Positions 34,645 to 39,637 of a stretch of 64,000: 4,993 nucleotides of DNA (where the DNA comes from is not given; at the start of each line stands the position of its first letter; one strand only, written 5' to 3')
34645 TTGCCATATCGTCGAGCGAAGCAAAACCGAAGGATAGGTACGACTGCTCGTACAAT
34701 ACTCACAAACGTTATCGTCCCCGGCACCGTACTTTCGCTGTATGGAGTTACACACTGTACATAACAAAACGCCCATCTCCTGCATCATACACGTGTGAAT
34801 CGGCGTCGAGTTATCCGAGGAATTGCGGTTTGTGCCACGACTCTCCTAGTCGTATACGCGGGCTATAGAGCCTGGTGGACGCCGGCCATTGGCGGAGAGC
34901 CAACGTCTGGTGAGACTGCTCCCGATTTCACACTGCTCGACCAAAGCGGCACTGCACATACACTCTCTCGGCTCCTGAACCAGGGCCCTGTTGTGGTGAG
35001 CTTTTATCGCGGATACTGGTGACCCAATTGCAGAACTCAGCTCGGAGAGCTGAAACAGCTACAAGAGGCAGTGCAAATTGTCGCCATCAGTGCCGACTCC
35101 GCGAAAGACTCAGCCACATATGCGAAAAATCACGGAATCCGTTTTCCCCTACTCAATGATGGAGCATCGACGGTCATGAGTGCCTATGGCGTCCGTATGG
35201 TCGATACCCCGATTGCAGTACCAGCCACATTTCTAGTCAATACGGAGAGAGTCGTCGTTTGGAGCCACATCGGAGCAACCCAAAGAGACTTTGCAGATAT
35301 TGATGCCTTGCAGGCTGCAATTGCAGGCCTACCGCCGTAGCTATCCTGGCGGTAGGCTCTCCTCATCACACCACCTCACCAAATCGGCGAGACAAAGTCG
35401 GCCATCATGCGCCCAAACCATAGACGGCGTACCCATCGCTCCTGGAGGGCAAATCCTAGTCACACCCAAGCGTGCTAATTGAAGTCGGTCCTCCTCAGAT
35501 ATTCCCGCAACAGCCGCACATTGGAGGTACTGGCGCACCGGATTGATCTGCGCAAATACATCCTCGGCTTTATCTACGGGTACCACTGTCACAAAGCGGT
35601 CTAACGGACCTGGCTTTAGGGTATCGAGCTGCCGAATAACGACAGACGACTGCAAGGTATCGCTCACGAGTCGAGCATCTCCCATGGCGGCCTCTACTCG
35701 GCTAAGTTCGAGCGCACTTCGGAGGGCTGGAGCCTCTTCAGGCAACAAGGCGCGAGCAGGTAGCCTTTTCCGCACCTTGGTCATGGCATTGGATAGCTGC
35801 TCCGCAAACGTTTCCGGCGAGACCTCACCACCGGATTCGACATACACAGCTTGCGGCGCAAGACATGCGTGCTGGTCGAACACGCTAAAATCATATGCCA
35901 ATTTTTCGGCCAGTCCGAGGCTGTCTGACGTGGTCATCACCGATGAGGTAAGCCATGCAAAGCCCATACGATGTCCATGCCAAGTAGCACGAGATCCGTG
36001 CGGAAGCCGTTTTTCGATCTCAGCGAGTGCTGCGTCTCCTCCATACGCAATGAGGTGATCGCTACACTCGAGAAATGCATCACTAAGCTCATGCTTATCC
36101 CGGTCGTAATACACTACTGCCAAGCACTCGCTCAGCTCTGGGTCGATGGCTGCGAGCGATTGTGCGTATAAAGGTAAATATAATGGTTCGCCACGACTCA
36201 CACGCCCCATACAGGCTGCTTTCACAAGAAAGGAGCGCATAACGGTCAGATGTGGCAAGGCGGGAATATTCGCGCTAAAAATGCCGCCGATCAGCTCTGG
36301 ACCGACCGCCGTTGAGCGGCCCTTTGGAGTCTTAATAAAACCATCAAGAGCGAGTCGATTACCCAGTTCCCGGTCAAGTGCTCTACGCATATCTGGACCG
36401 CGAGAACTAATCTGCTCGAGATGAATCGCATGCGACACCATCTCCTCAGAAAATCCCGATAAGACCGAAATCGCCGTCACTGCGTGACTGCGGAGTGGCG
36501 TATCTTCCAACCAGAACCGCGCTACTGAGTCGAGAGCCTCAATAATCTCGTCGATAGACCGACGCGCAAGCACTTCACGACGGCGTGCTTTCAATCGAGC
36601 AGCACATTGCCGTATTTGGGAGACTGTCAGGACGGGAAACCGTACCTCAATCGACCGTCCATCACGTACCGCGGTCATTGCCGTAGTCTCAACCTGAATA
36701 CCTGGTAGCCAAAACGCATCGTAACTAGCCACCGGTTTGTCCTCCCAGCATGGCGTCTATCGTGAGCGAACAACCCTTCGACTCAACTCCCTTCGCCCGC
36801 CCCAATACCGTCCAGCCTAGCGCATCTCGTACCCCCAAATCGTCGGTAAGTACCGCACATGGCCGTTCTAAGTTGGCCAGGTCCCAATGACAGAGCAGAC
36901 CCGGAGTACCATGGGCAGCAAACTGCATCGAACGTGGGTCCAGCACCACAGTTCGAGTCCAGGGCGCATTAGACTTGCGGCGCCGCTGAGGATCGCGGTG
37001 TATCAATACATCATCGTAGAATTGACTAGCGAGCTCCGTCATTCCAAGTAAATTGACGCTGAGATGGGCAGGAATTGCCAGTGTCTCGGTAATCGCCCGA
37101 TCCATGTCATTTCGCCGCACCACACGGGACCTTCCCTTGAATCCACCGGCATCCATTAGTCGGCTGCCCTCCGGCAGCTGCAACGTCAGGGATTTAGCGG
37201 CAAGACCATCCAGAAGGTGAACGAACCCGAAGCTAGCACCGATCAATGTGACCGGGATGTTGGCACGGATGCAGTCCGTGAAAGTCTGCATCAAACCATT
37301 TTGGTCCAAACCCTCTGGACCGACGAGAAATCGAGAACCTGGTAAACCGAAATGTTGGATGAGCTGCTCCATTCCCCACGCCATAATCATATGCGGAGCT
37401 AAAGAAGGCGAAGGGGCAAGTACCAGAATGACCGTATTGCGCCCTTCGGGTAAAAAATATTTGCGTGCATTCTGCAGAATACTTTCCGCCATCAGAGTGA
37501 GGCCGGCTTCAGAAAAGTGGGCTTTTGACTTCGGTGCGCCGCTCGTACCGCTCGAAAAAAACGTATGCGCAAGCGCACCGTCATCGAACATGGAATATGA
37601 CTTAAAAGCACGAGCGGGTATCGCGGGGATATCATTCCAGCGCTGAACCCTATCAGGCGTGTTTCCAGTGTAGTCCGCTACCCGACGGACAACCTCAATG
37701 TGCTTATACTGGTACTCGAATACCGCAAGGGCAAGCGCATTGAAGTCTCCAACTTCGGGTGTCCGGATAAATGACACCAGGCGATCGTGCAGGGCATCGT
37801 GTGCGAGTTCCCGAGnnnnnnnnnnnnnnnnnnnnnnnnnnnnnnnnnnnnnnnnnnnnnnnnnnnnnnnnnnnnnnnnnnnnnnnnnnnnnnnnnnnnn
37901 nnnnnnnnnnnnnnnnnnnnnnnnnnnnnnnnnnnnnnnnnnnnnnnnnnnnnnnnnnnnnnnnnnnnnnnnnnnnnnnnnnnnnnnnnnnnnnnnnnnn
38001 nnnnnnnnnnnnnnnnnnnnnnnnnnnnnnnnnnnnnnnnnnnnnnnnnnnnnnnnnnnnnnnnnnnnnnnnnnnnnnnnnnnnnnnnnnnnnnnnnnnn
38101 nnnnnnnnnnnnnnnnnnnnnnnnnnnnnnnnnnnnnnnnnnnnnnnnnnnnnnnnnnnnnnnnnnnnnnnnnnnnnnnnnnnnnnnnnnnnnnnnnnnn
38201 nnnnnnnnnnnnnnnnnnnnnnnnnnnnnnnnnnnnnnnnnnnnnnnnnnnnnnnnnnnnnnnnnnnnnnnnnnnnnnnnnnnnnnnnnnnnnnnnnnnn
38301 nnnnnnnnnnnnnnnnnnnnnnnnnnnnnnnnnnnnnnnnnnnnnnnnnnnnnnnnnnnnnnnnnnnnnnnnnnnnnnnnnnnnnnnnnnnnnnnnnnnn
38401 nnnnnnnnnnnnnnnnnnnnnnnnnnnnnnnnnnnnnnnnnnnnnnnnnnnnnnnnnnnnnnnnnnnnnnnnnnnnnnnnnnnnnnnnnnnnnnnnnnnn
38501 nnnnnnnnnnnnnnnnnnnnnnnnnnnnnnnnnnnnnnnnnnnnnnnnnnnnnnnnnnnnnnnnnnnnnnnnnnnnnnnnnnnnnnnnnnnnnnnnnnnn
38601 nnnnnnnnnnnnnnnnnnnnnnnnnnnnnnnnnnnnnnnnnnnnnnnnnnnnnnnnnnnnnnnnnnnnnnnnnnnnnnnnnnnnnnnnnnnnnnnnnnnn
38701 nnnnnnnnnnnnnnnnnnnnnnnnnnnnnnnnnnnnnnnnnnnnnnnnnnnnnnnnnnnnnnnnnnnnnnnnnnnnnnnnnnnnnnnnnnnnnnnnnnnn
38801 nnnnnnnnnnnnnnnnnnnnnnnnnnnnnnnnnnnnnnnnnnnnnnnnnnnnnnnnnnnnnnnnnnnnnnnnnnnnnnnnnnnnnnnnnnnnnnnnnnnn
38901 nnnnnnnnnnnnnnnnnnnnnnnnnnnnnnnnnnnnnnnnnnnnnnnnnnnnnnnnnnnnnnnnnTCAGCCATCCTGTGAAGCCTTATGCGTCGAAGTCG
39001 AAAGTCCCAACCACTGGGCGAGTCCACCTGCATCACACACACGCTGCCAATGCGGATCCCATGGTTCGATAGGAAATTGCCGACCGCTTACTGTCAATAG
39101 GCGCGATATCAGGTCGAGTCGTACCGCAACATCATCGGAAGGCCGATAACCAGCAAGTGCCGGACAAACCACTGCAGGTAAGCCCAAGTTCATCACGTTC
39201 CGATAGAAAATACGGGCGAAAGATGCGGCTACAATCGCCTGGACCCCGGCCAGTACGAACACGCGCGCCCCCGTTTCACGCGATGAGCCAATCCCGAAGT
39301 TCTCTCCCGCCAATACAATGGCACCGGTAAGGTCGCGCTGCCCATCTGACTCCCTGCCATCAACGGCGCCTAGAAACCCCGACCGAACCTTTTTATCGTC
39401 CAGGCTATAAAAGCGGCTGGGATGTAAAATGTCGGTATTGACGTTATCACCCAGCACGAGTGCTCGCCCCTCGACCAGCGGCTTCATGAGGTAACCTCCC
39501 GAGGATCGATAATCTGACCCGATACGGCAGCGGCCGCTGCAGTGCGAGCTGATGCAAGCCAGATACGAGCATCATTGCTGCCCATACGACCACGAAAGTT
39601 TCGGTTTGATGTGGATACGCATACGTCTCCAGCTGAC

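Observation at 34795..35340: Peroxiredoxin/TlpA-like redoxin with an in-frame TGA at its redox Cys: candidate selenoprotein with SECIS hairpin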

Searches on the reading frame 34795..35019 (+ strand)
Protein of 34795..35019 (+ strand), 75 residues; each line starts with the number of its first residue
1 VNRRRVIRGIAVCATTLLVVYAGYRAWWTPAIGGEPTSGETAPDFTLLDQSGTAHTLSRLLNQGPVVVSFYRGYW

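Call 13: find_encoding_contigs(protein=window:34795-35019:+, flank=10000)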
Protein window:34795-35019:+ (75 aa): no gene with exactly this product is on record in the collection.

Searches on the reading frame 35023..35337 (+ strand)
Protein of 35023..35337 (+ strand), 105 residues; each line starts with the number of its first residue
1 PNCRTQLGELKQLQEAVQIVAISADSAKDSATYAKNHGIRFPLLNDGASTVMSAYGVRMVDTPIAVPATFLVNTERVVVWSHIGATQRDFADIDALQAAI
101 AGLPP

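Call 55: search_protein_representatives(protein=window:35023-35337:+)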
Query: 105 residues. Proteins with E-value up to 0.001 (for the whole library): 238; up to 1e-10: 15; up to 1e-30: 1. The best 150 are listed.
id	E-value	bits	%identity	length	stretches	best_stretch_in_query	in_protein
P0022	6.1e-49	180.3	98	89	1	17-105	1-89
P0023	1.3e-14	70.3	47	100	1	18-96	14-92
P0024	1.8e-14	69.8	61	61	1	48-103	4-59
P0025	3.2e-13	65.8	50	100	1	16-97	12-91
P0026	3.6e-13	65.6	38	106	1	14-105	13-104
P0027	7.0e-13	64.7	43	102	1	14-103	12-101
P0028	1.9e-12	63.3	39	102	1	16-97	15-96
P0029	3.9e-12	62.3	46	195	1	1-94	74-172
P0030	8.9e-12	61.2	43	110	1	3-96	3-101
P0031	1.1e-11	60.9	41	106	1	13-100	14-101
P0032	1.2e-11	60.7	40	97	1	14-96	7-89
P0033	1.3e-11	60.6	48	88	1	17-91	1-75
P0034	1.8e-11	60.2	41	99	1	14-96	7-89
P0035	3.2e-11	59.4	37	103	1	12-97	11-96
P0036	9.3e-11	57.9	45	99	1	17-92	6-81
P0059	5.7e-08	49.0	40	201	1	2-100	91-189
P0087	1.2e-06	44.7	40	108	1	3-103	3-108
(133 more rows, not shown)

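Call 59: find_encoding_contigs(protein=P0087, flank=3000, max_places=2)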
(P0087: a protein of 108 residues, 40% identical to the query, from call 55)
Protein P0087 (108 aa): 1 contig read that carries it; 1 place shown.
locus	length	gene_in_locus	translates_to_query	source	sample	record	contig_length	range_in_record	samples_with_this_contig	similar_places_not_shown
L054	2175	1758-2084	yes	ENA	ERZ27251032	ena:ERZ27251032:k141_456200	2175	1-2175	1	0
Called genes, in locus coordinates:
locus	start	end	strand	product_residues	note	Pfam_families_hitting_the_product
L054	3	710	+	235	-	?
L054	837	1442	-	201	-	PF00881:Nitroreductase, PF14512:TM1586_NiRdase (faint)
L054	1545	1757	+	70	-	-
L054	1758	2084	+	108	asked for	PF00578:AhpC-TSA, PF08534:Redoxin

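Call 60: find_encoding_contigs(protein=P0025, flank=3000, max_places=2)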
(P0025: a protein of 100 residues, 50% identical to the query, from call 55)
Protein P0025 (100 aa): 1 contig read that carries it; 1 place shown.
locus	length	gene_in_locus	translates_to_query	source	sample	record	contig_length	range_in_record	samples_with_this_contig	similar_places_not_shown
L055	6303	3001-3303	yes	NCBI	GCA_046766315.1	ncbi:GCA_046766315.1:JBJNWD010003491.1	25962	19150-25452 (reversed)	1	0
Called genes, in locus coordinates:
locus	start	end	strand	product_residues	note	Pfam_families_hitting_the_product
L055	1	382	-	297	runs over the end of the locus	?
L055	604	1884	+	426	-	PF13188:PAS_8 (faint), PF08448:PAS_4 (weak), PF13426:PAS_9 (weak), PF00989:PAS (weak), PF13426:PAS_9 (weak)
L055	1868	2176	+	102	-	PF01985:CRS1_YhbY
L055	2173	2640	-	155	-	PF09055:Sod_Ni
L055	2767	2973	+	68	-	PF00578:AhpC-TSA (weak)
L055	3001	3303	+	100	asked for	PF00578:AhpC-TSA, PF08534:Redoxin, PF13911:AhpC-TSA_2 (faint)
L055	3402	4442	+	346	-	PF13472:Lipase_GDSL_2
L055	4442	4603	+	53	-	PF19451:DUF5989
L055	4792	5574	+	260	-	PF00542:Ribosomal_L12 (weak)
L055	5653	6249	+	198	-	PF01323:DSBA, PF13462:Thioredoxin_4, PF13743:Thioredoxin_5 (weak), PF13098:Thioredoxin_2 (weak)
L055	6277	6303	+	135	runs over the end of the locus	PF01323:DSBA, PF13462:Thioredoxin_4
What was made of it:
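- In L055 a relative sits next to a Ni-superoxide dismutase gene (call 60).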

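Call 61: find_encoding_contigs(protein=P0023, flank=3000, max_places=2)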
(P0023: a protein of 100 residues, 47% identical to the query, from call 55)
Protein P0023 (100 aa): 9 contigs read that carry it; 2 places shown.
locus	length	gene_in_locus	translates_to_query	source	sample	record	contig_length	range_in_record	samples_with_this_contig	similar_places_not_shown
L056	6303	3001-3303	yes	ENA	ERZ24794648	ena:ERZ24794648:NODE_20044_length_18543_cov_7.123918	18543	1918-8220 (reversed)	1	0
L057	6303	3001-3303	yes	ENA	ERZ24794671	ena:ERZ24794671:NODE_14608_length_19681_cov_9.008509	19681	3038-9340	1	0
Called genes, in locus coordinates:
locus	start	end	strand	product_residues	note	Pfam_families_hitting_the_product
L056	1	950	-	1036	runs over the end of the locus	PF00526:Dicty_CTDC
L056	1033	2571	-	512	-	PF22842:Pel9A-like_beta_helix, PF13229:Beta_helix, PF05048:NosD (weak), PF13229:Beta_helix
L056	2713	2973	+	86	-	-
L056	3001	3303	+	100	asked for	PF00578:AhpC-TSA, PF08534:Redoxin, PF13911:AhpC-TSA_2 (faint)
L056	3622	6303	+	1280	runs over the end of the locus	PF11617:Cu-binding_MopE, PF02412:TSP_3, PF11617:Cu-binding_MopE (weak)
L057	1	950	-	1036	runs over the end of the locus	PF00526:Dicty_CTDC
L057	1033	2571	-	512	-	PF22842:Pel9A-like_beta_helix, PF13229:Beta_helix, PF05048:NosD (weak), PF13229:Beta_helix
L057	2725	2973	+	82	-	-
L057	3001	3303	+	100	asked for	PF00578:AhpC-TSA, PF08534:Redoxin, PF13911:AhpC-TSA_2 (faint)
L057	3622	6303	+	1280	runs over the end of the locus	PF11617:Cu-binding_MopE, PF02412:TSP_3, PF11617:Cu-binding_MopE (weak)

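Call 62: find_encoding_contigs(protein=P0033, flank=3000, max_places=2)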
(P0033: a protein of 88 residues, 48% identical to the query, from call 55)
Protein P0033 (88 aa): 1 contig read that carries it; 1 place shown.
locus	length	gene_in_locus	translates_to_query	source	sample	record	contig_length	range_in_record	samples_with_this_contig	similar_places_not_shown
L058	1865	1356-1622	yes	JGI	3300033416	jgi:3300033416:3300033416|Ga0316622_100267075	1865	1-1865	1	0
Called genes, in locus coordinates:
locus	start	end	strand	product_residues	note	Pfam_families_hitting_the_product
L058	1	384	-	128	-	?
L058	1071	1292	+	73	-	PF00578:AhpC-TSA (faint)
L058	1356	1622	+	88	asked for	PF00578:AhpC-TSA, PF08534:Redoxin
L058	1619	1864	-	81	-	?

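Call 65: find_encoding_contigs(protein=P0059, flank=500, max_places=1)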
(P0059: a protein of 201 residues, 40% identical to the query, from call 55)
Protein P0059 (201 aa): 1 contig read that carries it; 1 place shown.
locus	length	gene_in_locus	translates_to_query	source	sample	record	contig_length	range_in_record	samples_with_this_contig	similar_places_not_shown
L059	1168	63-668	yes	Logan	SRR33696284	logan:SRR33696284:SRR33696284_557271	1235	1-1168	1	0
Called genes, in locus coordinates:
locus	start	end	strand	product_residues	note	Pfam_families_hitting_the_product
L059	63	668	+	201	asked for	PF08534:Redoxin, PF00578:AhpC-TSA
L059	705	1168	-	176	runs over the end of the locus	?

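Call 66: find_encoding_contigs(protein=P0029, flank=500, max_places=1)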
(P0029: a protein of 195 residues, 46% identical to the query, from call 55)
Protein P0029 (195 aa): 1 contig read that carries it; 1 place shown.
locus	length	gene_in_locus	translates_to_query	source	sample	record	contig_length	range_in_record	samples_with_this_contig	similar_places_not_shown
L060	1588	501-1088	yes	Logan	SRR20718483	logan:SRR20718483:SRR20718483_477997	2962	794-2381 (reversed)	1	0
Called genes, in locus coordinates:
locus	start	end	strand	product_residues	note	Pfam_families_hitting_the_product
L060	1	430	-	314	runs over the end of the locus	PF00462:Glutaredoxin, PF00581:Rhodanese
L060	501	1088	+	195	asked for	PF00578:AhpC-TSA, PF08534:Redoxin, PF13905:Thioredoxin_8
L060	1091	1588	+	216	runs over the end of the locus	PF02798:GST_N (weak), PF13417:GST_N_3, PF13409:GST_N_2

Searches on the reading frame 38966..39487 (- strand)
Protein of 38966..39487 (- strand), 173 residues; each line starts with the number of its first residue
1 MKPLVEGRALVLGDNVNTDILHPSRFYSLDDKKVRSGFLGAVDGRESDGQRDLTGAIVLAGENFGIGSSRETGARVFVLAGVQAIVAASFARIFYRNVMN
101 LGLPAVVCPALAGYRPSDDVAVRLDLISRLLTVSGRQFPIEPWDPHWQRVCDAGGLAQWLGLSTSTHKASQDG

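Call 49: search_protein_families(library=ncbifam, proteins=[window:38966-39487:-], max_evalue=1e-10)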
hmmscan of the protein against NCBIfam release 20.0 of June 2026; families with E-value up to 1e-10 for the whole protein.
window:38966-39487:- (173 aa): 8 families
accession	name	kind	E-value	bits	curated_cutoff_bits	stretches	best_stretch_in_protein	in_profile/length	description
TIGR02087.1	LEUD_arch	subfamily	9.1e-28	97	108.95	1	7-159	1-153/157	LeuD/DmdB family oxidoreductase small subunit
TIGR02084.1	leud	equivalog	6.7e-26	90.8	245.85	1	7-159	1-153/156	3-isopropylmalate dehydratase small subunit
NF040625.1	HacB2_Meth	equivalog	8.6e-26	90.3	230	1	5-157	4-153/161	homoaconitase small subunit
NF040604.2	HacB_Meth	equivalog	4.4e-23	81.9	230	1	5-157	3-154/159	homoaconitase small subunit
NF010629.0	PRK14023.1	equivalog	3.8e-21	75.6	229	1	10-158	5-152/166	homoaconitate hydratase small subunit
NF002458.0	PRK01641.1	subfamily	1.6e-15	57.2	167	1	55-110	68-123/202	3-isopropylmalate dehydratase small subunit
NF006757.0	PRK09277.1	subfamily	5.5e-11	40.9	686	0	53-103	756-806/888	aconitate hydratase AcnA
TIGR00139.1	h_aconitase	equivalog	8.1e-11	41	529.9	1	12-111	538-638/709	homoaconitase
